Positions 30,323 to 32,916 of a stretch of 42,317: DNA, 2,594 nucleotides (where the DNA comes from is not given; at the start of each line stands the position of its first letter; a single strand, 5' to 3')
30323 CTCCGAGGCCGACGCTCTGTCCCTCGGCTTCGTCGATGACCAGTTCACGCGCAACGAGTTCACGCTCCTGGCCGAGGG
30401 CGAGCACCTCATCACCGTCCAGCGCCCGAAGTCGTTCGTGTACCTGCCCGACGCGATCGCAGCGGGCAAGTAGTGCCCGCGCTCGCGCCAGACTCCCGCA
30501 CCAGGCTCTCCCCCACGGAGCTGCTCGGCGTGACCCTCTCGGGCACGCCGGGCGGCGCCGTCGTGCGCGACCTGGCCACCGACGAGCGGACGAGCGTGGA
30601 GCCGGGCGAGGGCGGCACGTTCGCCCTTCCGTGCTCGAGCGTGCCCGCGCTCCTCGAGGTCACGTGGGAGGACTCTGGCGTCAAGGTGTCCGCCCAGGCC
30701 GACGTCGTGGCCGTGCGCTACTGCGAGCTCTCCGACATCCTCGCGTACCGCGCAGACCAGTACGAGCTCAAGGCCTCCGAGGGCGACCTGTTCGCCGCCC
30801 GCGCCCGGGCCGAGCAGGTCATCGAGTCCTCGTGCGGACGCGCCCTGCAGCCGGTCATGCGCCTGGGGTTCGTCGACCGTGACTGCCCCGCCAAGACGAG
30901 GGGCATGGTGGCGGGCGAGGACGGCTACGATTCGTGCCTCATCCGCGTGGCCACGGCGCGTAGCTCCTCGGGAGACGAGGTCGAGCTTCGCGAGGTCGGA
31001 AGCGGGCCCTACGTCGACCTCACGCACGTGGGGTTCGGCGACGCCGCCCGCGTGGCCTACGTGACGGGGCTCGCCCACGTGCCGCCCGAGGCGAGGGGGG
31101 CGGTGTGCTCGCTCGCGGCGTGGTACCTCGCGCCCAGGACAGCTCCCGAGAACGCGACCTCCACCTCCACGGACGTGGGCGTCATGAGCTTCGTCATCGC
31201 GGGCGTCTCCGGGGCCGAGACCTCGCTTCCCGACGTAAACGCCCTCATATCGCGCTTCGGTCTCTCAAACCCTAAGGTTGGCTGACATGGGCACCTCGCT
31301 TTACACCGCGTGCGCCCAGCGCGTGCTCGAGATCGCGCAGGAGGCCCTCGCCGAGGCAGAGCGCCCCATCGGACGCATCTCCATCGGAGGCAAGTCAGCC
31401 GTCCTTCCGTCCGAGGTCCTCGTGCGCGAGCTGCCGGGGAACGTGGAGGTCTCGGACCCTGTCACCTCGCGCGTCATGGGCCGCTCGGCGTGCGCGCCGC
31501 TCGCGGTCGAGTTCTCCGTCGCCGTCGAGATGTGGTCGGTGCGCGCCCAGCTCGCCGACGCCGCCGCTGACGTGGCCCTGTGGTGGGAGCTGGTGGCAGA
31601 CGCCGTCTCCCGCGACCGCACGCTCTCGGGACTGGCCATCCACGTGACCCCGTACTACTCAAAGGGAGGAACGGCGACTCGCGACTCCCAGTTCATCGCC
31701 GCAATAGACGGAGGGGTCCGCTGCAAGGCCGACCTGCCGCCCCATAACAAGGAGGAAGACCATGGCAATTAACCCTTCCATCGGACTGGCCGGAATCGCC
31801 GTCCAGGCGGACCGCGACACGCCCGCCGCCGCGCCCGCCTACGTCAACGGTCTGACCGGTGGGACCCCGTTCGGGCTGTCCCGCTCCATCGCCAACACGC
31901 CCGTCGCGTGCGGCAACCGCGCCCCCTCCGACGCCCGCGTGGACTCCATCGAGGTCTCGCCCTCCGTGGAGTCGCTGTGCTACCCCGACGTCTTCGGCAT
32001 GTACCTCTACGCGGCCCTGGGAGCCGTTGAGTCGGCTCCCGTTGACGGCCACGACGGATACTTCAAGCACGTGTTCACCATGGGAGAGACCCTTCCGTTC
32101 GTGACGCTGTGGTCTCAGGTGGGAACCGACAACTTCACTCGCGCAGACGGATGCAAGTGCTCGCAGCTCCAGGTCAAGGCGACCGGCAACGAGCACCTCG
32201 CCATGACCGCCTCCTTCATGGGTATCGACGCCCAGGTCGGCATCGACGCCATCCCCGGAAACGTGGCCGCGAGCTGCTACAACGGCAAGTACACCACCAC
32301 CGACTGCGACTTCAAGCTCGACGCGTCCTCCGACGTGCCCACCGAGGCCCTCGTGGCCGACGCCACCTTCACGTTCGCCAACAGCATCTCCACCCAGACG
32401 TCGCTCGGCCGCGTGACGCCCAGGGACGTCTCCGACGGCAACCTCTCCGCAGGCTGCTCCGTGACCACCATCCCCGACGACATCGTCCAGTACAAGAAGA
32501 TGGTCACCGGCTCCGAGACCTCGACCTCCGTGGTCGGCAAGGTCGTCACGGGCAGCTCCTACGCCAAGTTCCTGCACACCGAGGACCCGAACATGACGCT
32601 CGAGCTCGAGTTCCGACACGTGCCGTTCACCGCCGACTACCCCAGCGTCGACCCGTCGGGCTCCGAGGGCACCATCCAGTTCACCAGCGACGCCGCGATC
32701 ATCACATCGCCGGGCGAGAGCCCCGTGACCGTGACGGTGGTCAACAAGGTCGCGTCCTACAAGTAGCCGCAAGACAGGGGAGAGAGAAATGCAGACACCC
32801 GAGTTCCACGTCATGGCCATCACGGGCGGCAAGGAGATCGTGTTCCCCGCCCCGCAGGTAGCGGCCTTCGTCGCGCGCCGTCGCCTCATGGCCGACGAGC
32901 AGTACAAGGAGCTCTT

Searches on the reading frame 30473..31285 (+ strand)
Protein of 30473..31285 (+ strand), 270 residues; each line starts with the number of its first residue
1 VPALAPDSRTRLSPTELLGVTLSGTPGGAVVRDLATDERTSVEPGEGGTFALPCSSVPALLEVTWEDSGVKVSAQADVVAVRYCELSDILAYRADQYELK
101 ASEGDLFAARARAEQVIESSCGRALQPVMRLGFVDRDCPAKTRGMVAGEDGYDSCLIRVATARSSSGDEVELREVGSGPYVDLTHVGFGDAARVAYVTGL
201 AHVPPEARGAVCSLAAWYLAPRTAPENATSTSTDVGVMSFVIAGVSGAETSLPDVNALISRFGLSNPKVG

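Call 13: search_protein_families(library=phrogs, proteins=[window:30473-31285:+], max_evalue=0.001)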
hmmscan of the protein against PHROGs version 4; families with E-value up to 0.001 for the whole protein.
window:30473-31285:+ (270 aa): 1 family
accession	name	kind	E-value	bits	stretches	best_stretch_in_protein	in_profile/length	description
phrog_442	-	connector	4.7e-08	33.7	1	108-266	110-264/270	head-tail adaptor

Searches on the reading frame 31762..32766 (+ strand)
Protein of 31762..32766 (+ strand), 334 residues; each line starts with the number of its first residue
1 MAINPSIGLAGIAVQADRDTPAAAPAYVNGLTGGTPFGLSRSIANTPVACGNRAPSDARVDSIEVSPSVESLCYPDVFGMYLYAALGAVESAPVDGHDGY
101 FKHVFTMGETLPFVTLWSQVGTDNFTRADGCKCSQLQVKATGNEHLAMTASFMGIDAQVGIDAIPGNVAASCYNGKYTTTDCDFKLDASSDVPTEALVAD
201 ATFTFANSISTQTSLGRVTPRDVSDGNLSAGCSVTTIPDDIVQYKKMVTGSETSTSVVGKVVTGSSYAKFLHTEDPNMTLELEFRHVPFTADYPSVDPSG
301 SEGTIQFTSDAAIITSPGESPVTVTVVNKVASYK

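Call 13: search_protein_families(library=phrogs, proteins=[window:31762-32766:+], max_evalue=0.001)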
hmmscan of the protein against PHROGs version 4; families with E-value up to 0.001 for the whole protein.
window:31762-32766:+ (334 aa): 1 family
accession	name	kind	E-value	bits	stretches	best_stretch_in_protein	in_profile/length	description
phrog_290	-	tail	6.7e-20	72.8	1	8-333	19-336/411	minor tail protein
